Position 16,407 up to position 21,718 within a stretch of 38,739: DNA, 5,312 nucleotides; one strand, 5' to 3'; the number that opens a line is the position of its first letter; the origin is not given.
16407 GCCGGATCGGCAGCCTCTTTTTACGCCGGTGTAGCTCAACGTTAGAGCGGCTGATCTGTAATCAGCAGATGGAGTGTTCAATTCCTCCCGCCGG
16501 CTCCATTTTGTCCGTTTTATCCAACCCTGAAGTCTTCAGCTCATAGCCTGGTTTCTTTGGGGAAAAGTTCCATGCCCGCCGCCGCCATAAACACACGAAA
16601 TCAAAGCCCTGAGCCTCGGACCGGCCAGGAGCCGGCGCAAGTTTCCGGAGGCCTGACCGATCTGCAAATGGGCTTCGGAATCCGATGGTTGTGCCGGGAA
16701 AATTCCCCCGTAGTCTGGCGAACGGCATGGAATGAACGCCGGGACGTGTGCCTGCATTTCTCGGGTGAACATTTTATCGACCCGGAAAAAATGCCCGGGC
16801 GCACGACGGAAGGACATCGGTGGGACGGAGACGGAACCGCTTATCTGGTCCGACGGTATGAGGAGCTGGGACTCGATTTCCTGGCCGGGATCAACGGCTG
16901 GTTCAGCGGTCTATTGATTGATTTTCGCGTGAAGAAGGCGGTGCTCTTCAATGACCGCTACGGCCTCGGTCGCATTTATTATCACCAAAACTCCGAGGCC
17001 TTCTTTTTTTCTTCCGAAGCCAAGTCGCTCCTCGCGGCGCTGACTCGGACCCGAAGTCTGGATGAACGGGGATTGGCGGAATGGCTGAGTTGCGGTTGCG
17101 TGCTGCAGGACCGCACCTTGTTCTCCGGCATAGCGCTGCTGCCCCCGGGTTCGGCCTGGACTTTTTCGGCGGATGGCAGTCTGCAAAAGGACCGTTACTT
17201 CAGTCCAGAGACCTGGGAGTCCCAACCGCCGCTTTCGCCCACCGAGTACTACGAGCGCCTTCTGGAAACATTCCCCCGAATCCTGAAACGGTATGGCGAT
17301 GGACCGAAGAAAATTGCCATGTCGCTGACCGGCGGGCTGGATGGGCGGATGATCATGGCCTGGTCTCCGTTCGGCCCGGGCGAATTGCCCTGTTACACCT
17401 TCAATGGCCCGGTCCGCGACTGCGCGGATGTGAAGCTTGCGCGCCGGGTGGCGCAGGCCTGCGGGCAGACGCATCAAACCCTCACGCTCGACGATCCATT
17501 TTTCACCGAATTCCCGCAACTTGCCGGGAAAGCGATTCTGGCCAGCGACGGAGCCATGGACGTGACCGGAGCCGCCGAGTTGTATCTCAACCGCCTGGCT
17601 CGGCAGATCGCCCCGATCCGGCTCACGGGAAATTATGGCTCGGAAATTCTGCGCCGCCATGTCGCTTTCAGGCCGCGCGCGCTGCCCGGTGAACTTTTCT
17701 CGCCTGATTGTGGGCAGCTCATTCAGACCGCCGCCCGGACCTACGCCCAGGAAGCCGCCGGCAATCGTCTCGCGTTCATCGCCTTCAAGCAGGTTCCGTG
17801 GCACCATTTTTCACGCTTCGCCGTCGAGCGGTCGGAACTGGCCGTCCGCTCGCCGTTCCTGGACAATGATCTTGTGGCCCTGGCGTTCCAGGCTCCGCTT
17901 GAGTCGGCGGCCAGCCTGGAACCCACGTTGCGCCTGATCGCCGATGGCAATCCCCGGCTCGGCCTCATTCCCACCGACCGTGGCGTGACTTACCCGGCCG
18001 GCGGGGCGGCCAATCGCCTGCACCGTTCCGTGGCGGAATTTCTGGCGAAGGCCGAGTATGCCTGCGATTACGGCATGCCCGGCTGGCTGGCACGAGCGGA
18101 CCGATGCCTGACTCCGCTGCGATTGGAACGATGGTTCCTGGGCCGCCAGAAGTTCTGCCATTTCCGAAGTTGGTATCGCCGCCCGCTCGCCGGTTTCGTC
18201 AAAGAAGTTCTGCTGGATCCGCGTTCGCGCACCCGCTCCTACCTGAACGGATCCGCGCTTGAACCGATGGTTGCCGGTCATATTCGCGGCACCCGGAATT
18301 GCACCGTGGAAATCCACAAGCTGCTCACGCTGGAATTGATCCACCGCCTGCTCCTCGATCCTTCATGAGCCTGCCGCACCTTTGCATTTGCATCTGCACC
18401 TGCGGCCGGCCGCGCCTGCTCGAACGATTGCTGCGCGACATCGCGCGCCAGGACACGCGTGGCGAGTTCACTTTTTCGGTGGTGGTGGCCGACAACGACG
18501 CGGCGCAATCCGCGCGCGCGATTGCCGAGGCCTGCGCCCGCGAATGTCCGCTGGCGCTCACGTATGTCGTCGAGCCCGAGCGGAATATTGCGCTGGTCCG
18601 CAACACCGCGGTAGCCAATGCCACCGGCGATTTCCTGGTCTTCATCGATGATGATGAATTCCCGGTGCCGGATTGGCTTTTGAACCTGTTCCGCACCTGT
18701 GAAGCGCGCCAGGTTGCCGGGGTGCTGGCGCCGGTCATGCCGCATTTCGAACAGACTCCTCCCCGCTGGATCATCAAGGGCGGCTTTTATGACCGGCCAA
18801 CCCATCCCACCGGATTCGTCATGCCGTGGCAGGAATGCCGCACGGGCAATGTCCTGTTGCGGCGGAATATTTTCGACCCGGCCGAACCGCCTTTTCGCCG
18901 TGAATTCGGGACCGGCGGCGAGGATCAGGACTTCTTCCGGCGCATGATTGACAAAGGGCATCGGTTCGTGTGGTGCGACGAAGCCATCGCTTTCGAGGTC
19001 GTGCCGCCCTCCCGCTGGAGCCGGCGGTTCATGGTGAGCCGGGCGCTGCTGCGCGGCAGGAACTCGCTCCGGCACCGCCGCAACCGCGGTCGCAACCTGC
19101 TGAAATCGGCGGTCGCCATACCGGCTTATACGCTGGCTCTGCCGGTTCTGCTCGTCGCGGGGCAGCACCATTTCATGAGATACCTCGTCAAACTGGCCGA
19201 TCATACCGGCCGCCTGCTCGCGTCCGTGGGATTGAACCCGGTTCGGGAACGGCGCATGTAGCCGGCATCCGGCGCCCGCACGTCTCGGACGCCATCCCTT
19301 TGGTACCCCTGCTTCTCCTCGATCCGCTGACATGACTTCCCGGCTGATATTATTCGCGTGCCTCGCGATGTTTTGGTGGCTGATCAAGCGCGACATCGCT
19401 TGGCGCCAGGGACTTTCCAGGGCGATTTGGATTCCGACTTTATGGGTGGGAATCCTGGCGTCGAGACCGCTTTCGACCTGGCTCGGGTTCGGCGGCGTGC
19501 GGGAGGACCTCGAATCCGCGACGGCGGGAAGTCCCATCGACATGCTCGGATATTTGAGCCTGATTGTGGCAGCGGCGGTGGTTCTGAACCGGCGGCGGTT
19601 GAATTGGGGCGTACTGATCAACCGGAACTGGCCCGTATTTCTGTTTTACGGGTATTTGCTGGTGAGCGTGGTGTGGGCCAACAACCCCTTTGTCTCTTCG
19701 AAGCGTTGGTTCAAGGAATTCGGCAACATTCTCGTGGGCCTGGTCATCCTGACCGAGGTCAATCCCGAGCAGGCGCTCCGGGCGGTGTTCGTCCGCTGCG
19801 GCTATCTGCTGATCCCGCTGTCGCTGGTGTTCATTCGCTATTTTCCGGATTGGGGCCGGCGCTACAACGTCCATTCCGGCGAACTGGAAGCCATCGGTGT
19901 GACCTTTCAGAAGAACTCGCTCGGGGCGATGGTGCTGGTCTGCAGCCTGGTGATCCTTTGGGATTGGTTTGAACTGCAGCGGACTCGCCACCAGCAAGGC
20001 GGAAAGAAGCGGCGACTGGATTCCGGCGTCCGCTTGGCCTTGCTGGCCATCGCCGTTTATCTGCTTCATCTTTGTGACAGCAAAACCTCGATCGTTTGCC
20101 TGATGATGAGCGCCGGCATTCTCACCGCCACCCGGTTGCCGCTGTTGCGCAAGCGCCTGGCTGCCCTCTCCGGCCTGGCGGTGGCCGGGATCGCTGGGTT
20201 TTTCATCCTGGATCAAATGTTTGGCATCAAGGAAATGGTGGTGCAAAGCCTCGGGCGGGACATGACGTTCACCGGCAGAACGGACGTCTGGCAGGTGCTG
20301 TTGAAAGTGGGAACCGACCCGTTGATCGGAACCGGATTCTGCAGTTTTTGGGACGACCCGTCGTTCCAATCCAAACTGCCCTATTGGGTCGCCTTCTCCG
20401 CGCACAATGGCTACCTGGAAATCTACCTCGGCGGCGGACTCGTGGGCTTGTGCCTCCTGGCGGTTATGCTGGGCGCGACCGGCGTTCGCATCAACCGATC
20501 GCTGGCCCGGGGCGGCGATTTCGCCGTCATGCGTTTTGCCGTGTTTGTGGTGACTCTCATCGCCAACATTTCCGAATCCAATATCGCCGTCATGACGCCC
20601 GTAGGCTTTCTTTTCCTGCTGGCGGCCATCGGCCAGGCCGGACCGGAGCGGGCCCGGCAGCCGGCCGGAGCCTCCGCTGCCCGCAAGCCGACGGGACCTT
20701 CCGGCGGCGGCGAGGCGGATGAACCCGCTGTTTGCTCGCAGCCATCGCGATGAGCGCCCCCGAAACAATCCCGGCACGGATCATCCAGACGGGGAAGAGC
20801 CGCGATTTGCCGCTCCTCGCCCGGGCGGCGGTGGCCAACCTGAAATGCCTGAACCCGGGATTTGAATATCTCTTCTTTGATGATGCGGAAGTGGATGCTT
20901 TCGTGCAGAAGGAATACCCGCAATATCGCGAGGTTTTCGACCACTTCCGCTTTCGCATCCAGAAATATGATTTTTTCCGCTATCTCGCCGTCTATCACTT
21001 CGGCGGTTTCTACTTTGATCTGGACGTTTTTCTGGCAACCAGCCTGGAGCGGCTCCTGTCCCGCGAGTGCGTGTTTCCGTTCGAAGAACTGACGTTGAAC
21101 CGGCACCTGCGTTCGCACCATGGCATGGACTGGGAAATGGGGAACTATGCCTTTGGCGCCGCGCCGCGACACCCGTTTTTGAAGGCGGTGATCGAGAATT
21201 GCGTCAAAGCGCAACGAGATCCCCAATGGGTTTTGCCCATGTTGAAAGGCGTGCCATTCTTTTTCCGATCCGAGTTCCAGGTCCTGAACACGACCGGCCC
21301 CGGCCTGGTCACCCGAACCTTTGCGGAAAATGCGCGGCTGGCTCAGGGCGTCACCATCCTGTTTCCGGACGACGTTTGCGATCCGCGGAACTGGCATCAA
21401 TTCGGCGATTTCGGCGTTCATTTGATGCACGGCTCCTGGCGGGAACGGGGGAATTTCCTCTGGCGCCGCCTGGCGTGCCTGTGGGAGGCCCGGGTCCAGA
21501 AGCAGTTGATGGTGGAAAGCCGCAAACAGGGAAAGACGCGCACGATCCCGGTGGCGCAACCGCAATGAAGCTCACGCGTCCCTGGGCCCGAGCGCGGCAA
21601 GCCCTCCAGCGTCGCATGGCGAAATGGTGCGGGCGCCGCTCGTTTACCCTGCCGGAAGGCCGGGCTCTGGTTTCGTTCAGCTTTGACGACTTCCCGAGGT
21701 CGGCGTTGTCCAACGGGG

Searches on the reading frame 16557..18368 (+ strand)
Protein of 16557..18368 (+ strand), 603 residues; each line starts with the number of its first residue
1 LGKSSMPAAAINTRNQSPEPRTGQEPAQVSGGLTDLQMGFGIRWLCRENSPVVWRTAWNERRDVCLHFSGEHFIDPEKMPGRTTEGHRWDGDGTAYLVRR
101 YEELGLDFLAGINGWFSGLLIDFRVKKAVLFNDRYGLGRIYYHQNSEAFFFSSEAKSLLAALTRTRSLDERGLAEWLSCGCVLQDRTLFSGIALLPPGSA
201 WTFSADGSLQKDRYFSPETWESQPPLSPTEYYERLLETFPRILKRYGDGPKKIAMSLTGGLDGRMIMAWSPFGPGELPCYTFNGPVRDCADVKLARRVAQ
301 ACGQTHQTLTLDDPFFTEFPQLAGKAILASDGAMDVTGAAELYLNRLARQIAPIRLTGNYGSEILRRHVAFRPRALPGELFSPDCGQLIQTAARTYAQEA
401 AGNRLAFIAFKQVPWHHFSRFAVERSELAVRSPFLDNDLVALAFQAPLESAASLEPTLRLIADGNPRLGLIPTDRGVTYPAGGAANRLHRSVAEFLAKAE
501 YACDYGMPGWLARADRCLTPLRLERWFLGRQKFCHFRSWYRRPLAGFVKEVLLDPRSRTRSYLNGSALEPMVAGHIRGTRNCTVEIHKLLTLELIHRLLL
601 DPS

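Call 5: search_protein_families(library=pfam, proteins=[window:16557-18368:+], max_evalue=0.01)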
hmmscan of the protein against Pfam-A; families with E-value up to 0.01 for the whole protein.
window:16557-18368:+ (603 aa): 3 families
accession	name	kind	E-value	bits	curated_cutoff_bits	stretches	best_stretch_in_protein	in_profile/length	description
PF00733.27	Asn_synthase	-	2.4e-09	37.7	21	1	533-597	288-354/354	Asparagine synthase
PF13537.11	GATase_7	-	8.5e-09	35.9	25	1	62-160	22-123/123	Glutamine amidotransferase domain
PF13522.11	GATase_6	-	0.00081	19.9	27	1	94-154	70-130/130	Glutamine amidotransferase domain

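Call 7: search_protein_families(library=ncbifam, proteins=[window:16557-18368:+], max_evalue=10)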
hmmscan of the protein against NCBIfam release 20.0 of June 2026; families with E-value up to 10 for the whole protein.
window:16557-18368:+ (603 aa): 6 families
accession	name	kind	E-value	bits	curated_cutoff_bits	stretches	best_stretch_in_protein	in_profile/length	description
TIGR01536.1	asn_synth_AEB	equivalog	1e-23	84.2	267.1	2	95-358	103-361/517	asparagine synthase (glutamine-hydrolyzing)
TIGR03108.1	eps_aminotran_1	hypoth_equivalog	4.8e-23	81.7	816.9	2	58-363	64-369/628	XrtA/PEP-CTERM system amidotransferase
TIGR03104.1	trio_amidotrans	equivalog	5.4e-20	71.2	570.1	2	84-268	90-278/589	N-acetylglutaminylglutamine amidotransferase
NF033535.1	lass_lactam_cya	exception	2.8e-12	46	525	1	101-266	108-272/668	lasso peptide isopeptide bond-forming cyclase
NF033561.1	macrolact_Ik_Al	subfamily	4.7e-09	35.4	300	1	126-314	91-279/561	albusnodin/ikarugamycin family macrolactam cyclase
NF006949.0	PRK09431.1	equivalog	1.4e-06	27.1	499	1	96-163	102-170/554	asparagine synthase B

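Call 79: search_solved_structures(query=window:16572-18365:+, max_evalue=0.001, show_alignments=1)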
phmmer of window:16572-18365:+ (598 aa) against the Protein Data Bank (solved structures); distinct sequences matched with E-value up to 0.001: 1.
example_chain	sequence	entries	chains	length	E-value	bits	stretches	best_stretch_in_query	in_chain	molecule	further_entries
7ylz_A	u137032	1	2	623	2.9e-09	39.2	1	59-370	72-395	hydroxyamidotransferase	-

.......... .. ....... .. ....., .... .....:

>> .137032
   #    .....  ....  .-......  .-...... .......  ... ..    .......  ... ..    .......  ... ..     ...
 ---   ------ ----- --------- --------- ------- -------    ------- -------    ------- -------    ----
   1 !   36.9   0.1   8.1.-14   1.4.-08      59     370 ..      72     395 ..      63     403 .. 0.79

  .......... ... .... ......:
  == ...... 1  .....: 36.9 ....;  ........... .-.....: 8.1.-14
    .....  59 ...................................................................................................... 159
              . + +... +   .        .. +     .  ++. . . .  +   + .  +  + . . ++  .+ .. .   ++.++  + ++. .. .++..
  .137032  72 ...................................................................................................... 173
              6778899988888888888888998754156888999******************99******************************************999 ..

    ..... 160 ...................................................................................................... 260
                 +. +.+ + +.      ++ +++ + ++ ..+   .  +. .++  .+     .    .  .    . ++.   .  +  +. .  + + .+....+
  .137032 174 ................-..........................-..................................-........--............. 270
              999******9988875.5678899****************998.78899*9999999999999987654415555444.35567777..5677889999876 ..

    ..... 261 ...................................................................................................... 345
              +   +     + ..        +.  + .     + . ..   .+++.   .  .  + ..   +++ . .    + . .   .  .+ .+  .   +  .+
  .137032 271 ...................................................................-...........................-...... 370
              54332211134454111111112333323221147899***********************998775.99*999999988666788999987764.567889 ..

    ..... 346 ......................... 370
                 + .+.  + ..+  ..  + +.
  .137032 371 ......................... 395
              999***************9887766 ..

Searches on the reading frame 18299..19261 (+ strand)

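Call 51: search_protein_families(library=pfam, proteins=[window:18299-19261:+], max_evalue=0.001)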
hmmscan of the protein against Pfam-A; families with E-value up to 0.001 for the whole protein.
window:18299-19261:+ (320 aa): 3 families
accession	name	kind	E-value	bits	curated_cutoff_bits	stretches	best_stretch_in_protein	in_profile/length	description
PF00535.33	Glycos_transf_2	-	3.6e-16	60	23.3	1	29-161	1-130/168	Glycosyl transferase family 2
PF13641.12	Glyco_tranf_2_3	-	5.8e-10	40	27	1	27-146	2-123/230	Glycosyltransferase like family 2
PF13632.12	Glyco_trans_2_3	-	0.00022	21.6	27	1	114-240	3-129/198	Glycosyl transferase family group 2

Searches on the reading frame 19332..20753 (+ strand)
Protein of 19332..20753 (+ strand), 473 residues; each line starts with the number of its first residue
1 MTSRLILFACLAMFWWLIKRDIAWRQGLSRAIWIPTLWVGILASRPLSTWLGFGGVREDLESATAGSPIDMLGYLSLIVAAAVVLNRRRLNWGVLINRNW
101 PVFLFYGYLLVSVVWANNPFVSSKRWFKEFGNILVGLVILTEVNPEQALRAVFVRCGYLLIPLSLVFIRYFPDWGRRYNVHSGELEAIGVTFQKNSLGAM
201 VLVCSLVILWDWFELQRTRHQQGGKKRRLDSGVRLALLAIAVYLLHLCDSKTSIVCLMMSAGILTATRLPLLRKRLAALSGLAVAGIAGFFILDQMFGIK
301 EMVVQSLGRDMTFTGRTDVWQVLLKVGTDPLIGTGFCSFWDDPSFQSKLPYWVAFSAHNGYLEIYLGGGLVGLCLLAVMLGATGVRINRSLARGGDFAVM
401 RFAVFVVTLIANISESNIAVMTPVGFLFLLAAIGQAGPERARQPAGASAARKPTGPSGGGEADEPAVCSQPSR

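Call 5: search_protein_families(library=pfam, proteins=[window:19332-20753:+], max_evalue=0.01)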
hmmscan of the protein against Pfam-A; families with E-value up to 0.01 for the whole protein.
window:19332-20753:+ (473 aa): 1 family
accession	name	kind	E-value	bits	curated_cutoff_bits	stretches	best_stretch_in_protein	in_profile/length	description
PF04932.20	Wzy_C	-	4.7e-13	49.6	31.7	1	237-376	2-148/149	O-Antigen ligase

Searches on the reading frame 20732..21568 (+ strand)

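Call 5: search_protein_families(library=pfam, proteins=[window:20732-21568:+], max_evalue=0.01)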
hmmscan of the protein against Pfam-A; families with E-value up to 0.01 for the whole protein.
window:20732-21568:+ (278 aa): 1 family
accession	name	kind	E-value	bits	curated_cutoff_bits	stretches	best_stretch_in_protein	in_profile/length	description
PF04488.21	Gly_transf_sug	-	2.1e-12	48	23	1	34-114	8-92/93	Glycosyltransferase sugar-binding region containing DXD motif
